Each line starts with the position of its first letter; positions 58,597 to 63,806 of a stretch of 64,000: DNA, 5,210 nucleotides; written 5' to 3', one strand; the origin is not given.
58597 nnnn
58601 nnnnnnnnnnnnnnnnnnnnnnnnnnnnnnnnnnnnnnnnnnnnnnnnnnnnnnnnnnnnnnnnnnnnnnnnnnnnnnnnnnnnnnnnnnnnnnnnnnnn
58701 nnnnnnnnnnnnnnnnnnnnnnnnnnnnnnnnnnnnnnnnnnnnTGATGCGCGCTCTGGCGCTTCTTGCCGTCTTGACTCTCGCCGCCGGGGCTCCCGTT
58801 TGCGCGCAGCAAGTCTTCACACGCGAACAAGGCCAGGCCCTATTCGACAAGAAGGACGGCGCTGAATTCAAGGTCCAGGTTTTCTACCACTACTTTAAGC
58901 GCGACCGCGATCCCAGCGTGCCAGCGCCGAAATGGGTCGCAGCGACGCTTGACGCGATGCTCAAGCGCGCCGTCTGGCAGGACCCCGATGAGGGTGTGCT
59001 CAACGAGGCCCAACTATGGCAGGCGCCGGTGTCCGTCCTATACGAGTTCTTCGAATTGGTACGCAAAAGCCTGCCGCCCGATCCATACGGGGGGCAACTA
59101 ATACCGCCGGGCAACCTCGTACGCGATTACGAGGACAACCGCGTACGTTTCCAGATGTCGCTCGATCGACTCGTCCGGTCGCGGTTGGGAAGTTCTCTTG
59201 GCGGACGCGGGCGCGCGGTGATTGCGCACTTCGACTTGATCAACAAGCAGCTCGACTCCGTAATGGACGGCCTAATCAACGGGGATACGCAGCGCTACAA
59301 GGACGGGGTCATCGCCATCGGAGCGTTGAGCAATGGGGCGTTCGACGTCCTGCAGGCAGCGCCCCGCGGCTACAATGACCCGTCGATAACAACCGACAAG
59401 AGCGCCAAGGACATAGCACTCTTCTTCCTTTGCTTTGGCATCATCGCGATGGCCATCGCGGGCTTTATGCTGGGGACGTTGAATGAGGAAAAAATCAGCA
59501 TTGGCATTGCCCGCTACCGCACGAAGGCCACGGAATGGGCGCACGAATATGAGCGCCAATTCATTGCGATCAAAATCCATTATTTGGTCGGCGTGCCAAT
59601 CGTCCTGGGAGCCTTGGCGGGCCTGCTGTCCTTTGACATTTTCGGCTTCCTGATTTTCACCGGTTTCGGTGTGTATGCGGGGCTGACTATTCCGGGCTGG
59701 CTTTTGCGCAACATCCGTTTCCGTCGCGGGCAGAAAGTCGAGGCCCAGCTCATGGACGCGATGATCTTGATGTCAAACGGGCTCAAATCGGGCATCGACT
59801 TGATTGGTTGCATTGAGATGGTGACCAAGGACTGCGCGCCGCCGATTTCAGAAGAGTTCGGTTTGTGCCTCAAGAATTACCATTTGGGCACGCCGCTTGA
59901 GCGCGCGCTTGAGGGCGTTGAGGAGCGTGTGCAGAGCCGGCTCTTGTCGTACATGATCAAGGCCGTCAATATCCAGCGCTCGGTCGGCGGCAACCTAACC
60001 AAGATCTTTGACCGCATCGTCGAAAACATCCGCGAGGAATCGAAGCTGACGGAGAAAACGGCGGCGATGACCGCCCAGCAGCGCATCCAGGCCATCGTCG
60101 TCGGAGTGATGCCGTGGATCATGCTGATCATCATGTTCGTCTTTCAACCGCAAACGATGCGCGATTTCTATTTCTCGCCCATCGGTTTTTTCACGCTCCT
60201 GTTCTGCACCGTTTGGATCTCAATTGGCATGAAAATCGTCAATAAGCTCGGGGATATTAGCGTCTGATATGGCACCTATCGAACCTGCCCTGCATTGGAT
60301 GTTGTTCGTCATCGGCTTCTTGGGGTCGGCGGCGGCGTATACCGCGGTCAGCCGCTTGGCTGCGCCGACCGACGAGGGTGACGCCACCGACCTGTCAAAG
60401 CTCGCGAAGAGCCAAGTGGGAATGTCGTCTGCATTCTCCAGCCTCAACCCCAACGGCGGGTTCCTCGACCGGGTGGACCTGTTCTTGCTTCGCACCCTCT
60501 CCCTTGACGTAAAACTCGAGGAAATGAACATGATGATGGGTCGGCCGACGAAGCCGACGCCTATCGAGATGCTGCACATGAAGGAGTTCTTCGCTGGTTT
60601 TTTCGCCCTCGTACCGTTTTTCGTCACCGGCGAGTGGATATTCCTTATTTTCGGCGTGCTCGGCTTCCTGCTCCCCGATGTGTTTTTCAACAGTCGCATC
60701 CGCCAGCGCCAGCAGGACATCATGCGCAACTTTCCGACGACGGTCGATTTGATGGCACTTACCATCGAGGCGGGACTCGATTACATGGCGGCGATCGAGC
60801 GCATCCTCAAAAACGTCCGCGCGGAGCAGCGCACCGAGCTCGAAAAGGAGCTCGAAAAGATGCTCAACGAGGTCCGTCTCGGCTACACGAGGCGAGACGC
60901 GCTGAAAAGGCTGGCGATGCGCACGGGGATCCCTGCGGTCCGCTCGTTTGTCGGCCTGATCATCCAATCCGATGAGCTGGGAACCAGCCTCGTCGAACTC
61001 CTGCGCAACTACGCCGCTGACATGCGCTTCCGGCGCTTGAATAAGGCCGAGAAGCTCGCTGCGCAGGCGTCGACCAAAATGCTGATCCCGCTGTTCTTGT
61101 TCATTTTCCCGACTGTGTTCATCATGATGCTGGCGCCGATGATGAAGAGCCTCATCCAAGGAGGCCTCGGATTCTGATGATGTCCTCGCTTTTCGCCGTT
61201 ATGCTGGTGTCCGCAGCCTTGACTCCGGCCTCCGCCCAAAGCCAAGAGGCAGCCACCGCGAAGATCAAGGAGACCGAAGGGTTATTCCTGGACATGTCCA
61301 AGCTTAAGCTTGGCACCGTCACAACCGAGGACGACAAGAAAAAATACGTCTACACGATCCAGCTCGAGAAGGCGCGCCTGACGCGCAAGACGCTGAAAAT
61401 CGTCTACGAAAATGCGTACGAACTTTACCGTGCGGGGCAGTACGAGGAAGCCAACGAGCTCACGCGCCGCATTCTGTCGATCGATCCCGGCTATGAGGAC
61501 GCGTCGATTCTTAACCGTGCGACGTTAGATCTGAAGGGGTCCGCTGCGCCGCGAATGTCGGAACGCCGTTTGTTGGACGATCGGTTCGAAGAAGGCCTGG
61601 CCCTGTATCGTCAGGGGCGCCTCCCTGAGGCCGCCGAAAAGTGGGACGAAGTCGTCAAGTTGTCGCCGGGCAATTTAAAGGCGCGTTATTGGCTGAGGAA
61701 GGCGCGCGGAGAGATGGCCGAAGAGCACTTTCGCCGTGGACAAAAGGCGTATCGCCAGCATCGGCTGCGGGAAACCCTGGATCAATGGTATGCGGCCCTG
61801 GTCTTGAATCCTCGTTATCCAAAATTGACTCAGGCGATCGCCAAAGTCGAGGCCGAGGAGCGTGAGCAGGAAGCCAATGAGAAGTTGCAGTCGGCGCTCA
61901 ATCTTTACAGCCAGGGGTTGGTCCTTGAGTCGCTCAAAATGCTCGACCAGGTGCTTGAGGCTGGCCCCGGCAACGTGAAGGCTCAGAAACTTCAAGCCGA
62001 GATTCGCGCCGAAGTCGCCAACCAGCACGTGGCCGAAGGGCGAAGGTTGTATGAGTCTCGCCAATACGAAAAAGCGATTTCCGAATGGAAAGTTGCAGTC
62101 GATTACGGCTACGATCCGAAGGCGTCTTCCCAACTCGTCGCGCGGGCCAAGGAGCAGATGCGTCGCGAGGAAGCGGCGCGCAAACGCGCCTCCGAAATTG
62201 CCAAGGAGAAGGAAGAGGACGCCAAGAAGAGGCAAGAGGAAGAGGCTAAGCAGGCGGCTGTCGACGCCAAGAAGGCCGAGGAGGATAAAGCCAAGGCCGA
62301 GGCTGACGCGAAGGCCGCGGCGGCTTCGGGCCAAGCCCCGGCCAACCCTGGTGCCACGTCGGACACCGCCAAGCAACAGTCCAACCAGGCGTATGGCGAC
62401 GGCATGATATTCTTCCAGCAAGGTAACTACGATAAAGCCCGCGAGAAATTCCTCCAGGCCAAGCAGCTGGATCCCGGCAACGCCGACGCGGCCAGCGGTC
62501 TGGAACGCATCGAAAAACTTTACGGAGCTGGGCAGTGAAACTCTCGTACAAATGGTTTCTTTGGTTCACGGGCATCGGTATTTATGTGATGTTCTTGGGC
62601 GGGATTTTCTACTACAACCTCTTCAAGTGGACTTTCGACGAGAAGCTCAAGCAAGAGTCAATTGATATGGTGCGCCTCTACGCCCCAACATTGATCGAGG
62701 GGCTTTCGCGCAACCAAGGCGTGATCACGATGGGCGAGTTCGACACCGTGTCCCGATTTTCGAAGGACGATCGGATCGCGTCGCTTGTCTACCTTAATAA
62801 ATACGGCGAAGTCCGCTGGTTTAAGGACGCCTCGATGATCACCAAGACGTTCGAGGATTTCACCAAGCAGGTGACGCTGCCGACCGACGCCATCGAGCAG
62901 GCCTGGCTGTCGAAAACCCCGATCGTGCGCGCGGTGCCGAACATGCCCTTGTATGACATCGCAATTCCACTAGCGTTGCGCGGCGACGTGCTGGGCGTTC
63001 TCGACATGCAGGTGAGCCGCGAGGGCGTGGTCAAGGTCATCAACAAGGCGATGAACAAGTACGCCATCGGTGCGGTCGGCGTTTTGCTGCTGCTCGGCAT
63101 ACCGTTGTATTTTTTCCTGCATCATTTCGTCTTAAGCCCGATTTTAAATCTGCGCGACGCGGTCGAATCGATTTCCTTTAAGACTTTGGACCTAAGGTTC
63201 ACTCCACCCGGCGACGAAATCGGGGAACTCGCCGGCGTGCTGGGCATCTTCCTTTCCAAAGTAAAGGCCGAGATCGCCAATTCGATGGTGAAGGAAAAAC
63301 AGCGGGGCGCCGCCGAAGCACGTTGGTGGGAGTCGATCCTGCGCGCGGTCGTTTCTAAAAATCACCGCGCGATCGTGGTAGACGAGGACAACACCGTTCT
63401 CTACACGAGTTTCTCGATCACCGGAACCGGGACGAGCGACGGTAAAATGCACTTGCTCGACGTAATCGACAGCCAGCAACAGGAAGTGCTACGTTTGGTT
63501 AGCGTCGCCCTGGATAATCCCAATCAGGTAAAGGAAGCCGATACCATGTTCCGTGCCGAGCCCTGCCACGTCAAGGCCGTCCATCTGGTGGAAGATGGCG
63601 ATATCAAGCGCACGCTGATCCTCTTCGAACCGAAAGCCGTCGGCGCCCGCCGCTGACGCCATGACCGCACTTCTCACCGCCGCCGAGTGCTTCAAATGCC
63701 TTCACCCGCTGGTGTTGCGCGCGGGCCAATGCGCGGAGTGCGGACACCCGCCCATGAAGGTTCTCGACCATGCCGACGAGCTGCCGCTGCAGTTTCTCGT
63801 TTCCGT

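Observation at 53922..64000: Atypical Tad/Flp-type (type IVc) pilus operon with fused, truncated and extra parts and no prepilin peptidase in view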

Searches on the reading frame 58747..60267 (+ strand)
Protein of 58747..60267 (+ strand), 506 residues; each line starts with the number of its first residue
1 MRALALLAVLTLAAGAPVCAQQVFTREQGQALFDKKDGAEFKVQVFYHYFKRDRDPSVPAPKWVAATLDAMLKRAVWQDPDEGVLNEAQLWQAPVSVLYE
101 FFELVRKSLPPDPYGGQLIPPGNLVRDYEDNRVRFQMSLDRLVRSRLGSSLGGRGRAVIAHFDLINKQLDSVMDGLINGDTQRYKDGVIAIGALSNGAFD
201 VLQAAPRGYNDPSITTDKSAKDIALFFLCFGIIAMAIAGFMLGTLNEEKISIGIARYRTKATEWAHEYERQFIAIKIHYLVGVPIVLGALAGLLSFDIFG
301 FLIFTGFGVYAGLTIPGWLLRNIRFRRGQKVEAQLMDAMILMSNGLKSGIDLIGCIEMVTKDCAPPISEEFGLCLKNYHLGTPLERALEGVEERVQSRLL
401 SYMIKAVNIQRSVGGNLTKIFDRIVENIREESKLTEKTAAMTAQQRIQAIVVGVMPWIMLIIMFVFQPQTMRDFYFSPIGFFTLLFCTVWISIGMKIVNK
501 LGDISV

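Call 3: search_protein_families(library=pfam, proteins=[window:58747-60267:+], max_evalue=0.01)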
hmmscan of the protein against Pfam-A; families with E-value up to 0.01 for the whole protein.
window:58747-60267:+ (506 aa): 1 family
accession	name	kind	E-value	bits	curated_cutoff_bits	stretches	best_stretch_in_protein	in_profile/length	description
PF00482.28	T2SSF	-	3.9e-15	56.4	25.2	1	341-463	4-123/125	Type II secretion system (T2SS), protein F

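Call 8: search_protein_families(library=ncbifam, proteins=[window:58747-60267:+], max_evalue=0.01)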
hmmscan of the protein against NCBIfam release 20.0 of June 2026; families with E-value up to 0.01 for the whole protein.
window:58747-60267:+ (506 aa): 0 families

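Call 38: search_solved_structures(query=window:58747-60267:+, max_evalue=1)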
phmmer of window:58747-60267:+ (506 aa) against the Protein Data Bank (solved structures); distinct sequences matched with E-value up to 1: 0.

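Call 43: find_homologous_proteins(query=window:58747-60267:+, max_evalue=0.00001)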
Query window:58747-60267:+ (506 aa): 289 proteins with E <= 0.00001 among 8000 candidates; the best 120 are listed.
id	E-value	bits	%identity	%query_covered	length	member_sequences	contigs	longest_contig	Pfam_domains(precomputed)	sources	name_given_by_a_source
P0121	0.0e+0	1143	100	100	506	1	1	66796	PF00482.29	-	-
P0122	0.0e+0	1032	90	96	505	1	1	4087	PF00482.29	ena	-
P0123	1.1e-287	972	85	96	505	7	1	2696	PF00482.29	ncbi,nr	ncbi:MAG: type II secretion system F family protein [Elusimicrobia bacterium]|nr:type II secretion s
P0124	6.1e-286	967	85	96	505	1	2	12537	PF00482.29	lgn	-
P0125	6.2e-282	954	84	96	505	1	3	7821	PF00482.29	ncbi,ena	-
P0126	5.9e-270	914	79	96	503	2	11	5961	PF00482.29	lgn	-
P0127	9.1e-268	907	80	95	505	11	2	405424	PF00482.29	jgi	jgi:tight adherence protein B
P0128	1.2e-264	897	79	96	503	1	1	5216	PF00482.29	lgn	-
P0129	1.7e-264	896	78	96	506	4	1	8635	PF00482.29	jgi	jgi:tight adherence protein B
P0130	1.0e-259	880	78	96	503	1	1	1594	PF00482.29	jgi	jgi:tight adherence protein B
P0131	2.0e-258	876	78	96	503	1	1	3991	PF00482.29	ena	-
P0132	1.5e-257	873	75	100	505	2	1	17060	PF00482.29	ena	-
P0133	3.2e-256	869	76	96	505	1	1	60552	PF00482.29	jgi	jgi:tight adherence protein B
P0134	1.5e-255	866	76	96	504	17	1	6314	PF00482.29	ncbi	-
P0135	1.0e-254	864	77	96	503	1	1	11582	PF00482.29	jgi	jgi:tight adherence protein B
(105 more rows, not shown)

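Call 55: predict_structure(alignment_id=A1)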
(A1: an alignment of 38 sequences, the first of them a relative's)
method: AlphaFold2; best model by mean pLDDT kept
length: 506 residues; sequences in the alignment: 38
mean_pLDDT: 82.5   pTM: 0.48
mean pLDDT of the five models: 82.5, 76.7, 76.1, 75.8, 75.2
residues with pLDDT >= 90: 130; 70-90: 318; 50-70: 56; < 50: 2
segments of 3 or more residues with pLDDT < 50: none
pLDDT, mean of each block of 10 residues (from residue 1): 69 59 82 91 94 85 86 90 91 95 92 86 92 96 90 90 97 93 93 95 79 57 77 83 86 86 82 79 91 86 89 85 78 78 83 80 69 76 79 73 79 74 76 63 70 82 84 83 87 80 59
secondary structure, 60 per line:
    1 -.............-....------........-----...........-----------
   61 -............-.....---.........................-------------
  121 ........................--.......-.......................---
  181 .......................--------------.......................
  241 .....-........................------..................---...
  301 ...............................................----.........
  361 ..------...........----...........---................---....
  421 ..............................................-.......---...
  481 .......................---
elements in order: H2-14 H16-19 H26-33 H39-49 H62-73 E75-79 E83-86 H87-107 H121-144 H147-153 H155-177 H181-203 H218-245 H247-270 H277-294 H298-347 H352-362 H369-379 H384-394 H398-413 H417-466 H468-474 H478-503

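Call 57: fold_search(model_id=the predicted structure, library=pdb)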
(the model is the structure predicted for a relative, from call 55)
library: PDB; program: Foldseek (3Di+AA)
matches with E <= 10: 170; with E <= 0.001: 0
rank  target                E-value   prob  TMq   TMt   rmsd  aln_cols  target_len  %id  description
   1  2vmb_A                1.7e-01  1.00  0.20  0.69   3.2       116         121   16  The three-dimensional structure of the cytoplasmic domains of EpsF from the Type 2 Secretion System of Vibrio cholerae (released 2009-02-10)
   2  2vma_B                1.8e-01  1.00  0.19  0.70   3.4       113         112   16  The three-dimensional structure of the cytoplasmic domains of EpsF from the Type 2 Secretion System of Vibrio cholerae (released 2009-02-10)
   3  2vmb_B                2.4e-01  1.00  0.19  0.70   3.5       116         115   16  The three-dimensional structure of the cytoplasmic domains of EpsF from the Type 2 Secretion System of Vibrio cholerae (released 2009-02-10)
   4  2vma_A                2.5e-01  1.00  0.19  0.68   3.2       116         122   16  The three-dimensional structure of the cytoplasmic domains of EpsF from the Type 2 Secretion System of Vibrio cholerae (released 2009-02-10)
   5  3c1q_B                2.9e-01  1.00  0.19  0.69   3.6       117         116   15  The three-dimensional structure of the cytoplasmic domains of EpsF from the Type 2 Secretion System of Vibrio cholerae (released 2009-02-03)
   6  5nbg_B                3.0e-01  1.00  0.18  0.72   3.0       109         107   14  Structure of the cytoplasmic domain I of OutF in the D. dadantii type II secretion system (released 2018-03-21)
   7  3c1q_A                3.4e-01  1.00  0.18  0.68   2.9       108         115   18  The three-dimensional structure of the cytoplasmic domains of EpsF from the Type 2 Secretion System of Vibrio cholerae (released 2009-02-03)
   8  5nbg_A                5.3e-01  1.00  0.18  0.72   3.0       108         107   14  Structure of the cytoplasmic domain I of OutF in the D. dadantii type II secretion system (released 2018-03-21)
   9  7wuw_C                5.3e-01  0.80  0.15  0.22  10.2       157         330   13  Crystal structure of AziU3/U2 from Streptomyces sahachiroi (released 2022-09-07)
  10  8gs1_D                5.7e-01  0.87  0.17  0.24   9.7       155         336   12  Crystal structure of AziU2-U3 complex from Streptomyces sahachiroi NRRL2485 (released 2023-09-06)
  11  9hdd_A                6.0e-01  0.18  0.16  0.19  31.3       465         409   10  Sla2 C-terminal region (Residues 560-968) (REND and THATCH domains) (released 2025-05-21)
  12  2whn_A                6.3e-01  1.00  0.17  0.69   2.7       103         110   19  N-terminal domain from the PilC type IV pilus biogenesis protein (released 2010-05-19)
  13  8gs1_B                1.1e+00  0.72  0.17  0.25   9.7       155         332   12  Crystal structure of AziU2-U3 complex from Streptomyces sahachiroi NRRL2485 (released 2023-09-06)
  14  4yuu_Q2               1.5e+00  0.77  0.12  0.41   5.0        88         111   12  Crystal structure of oxygen-evolving photosystem II from a red alga (released 2016-01-20)
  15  8wm6_Q                1.5e+00  0.80  0.15  0.36   6.3       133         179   10  The structure of PSI-CAC(L-14)of R.salina at 2.7 angstroms resolution (released 2024-05-29)
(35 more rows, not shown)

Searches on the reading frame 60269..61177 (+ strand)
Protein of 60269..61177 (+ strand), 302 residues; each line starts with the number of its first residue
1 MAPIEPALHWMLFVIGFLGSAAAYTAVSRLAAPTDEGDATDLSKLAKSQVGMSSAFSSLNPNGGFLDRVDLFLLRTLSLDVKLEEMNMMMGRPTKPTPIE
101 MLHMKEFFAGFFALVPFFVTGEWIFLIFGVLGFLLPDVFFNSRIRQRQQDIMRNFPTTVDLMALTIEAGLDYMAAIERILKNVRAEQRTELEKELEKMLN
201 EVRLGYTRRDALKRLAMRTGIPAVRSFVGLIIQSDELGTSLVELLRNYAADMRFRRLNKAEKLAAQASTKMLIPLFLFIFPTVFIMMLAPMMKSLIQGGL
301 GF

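Call 3: search_protein_families(library=pfam, proteins=[window:60269-61177:+], max_evalue=0.01)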
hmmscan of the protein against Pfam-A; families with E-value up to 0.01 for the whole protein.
window:60269-61177:+ (302 aa): 1 family
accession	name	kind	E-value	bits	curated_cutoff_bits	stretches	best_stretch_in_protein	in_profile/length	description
PF00482.28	T2SSF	-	5.1e-18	65.7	25.2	1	160-288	3-124/125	Type II secretion system (T2SS), protein F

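Call 8: search_protein_families(library=ncbifam, proteins=[window:60269-61177:+], max_evalue=0.01)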
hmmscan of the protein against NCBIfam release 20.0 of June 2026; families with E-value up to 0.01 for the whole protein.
window:60269-61177:+ (302 aa): 0 families

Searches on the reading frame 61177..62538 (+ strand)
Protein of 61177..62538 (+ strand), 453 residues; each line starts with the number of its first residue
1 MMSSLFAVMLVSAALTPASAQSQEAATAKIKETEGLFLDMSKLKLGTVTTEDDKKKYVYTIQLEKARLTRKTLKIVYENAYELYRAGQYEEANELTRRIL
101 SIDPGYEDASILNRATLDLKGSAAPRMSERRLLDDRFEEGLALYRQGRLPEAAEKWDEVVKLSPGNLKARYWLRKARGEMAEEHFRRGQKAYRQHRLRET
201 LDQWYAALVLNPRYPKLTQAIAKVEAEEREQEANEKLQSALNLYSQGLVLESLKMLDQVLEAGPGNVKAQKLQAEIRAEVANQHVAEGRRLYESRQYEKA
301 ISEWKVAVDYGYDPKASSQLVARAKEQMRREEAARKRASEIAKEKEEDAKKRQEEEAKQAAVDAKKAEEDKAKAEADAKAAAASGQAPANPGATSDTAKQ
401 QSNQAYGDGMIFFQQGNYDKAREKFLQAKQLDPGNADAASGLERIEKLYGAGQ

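Call 3: search_protein_families(library=pfam, proteins=[window:61177-62538:+], max_evalue=0.01)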
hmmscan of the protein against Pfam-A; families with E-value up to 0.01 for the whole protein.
window:61177-62538:+ (453 aa): 12 families
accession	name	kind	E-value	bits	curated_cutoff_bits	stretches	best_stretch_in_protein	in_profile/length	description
PF07719.23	TPR_2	-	3.1e-17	61.7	27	3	409-435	8-34/34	Tetratricopeptide repeat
PF13414.12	TPR_11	-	2.8e-14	53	26.8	2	409-438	1-30/42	TPR repeat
PF00515.34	TPR_1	-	2e-11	43.6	27.8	1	407-435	6-34/34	Tetratricopeptide repeat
PF13432.12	TPR_16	-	4.9e-09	36.9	32.7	2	138-173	2-37/65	Tetratricopeptide repeat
PF13428.12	TPR_14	-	2.2e-07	31.3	23.5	0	80-110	8-38/44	Tetratricopeptide repeat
PF14853.12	Fis1_TPR_C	-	2.9e-07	31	25.3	0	84-114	12-42/53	Fis1 C-terminal tetratricopeptide repeat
PF14559.12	TPR_19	-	6.6e-07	30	25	0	413-442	2-31/68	Tetratricopeptide repeat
PF12895.13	ANAPC3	-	2e-05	25.2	27.2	0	128-173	18-62/82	Anaphase-promoting complex, cyclosome, subunit 3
PF23558.1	TPR_P4H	-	3.3e-05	24.4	27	0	69-109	38-78/91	Prolyl 4-hydroxylase peptide-substrate-binding domain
PF10579.15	Rapsyn_N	-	0.00042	20.8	23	0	277-317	2-42/80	Rapsyn N-terminal myristoylation and linker region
PF13174.12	TPR_6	-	0.00064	20.7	26.3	0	409-433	7-31/33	Tetratricopeptide repeat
PF07720.18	TPR_3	-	0.005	17.4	20.7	0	409-423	8-22/34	Tetratricopeptide repeat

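Call 8: search_protein_families(library=ncbifam, proteins=[window:61177-62538:+], max_evalue=0.01)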
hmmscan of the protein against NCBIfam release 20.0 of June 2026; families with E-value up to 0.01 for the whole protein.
window:61177-62538:+ (453 aa): 4 families
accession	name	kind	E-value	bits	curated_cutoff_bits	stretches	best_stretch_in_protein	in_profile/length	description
TIGR02552.1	LcrH_SycD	equivalog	4.2e-10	39.5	104.8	2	396-442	12-58/136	SycD/LcrH family type III secretion system chaperone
NF042912.1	Amuc_1098_fam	equivalog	3.9e-09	35.1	750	2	273-447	33-200/805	Amuc_1098 family type IV pilus outer membrane protein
NF040658.1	Myxo_OME_TraC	equivalog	2.9e-06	26.2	500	2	123-204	116-197/602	outer membrane exchange accessory lipoprotein TraC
TIGR02917.1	PEP_TPR_lipo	equivalog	3.5e-05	21.9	312.2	1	399-441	258-504/899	XrtA/PEP-CTERM system TPR-repeat protein PrsT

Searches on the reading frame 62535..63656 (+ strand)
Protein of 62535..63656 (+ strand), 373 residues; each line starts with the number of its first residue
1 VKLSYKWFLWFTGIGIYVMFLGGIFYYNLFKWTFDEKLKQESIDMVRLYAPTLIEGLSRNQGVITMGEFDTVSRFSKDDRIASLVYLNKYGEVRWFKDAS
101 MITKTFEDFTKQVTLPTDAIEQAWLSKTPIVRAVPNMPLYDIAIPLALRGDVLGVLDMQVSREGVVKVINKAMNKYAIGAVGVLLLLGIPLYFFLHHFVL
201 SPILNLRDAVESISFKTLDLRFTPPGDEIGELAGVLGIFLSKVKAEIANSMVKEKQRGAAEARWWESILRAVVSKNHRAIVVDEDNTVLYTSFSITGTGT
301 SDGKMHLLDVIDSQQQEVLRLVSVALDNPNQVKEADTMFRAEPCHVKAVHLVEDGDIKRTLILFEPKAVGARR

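Call 3: search_protein_families(library=pfam, proteins=[window:62535-63656:+], max_evalue=0.01)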
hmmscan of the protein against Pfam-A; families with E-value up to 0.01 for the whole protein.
window:62535-63656:+ (373 aa): 1 family
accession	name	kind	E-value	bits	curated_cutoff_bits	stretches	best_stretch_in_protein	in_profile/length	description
PF00672.30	HAMP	-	0.006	17.3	25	0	194-239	1-47/53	HAMP domain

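Call 8: search_protein_families(library=ncbifam, proteins=[window:62535-63656:+], max_evalue=0.01)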
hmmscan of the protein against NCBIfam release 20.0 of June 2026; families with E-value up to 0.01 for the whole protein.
window:62535-63656:+ (373 aa): 1 family
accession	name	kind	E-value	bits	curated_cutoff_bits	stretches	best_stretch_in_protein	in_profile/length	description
NF038263.1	prot_phos_SiaA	equivalog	8.3e-05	21.3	700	1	151-257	290-393/658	biofilm regulation protein phosphatase SiaA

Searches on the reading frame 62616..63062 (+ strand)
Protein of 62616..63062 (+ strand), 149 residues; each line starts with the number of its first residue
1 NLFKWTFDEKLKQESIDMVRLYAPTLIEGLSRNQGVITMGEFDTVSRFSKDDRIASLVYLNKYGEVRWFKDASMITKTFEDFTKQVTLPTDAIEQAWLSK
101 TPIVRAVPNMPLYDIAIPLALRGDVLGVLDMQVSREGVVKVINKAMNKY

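Call 76: search_protein_families(library=pfam, proteins=[window:62616-63062:+], max_evalue=5)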
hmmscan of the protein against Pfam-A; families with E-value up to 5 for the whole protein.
seq(149 aa): 0 families

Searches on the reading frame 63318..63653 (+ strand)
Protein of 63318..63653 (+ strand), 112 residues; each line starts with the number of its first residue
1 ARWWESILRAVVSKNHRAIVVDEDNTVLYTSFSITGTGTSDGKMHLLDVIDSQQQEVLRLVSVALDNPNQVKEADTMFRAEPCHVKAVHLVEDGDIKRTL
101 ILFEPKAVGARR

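Call 76: search_protein_families(library=pfam, proteins=[window:63318-63653:+], max_evalue=5)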
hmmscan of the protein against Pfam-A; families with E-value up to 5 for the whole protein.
seq(112 aa): 3 families
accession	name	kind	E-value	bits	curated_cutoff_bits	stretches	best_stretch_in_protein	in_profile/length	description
PF17668.7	Acetyltransf_17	-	0.026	15.6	25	1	2-99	8-105/114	Acetyltransferase (GNAT) domain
PF20978.2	Gta3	-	0.05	14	27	1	52-97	11-54/60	Glutamyl-tRNA amidotransferase complex subunit Gta3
PF13236.11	CLU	-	0.13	12.5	24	1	14-50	180-216/225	Clustered mitochondria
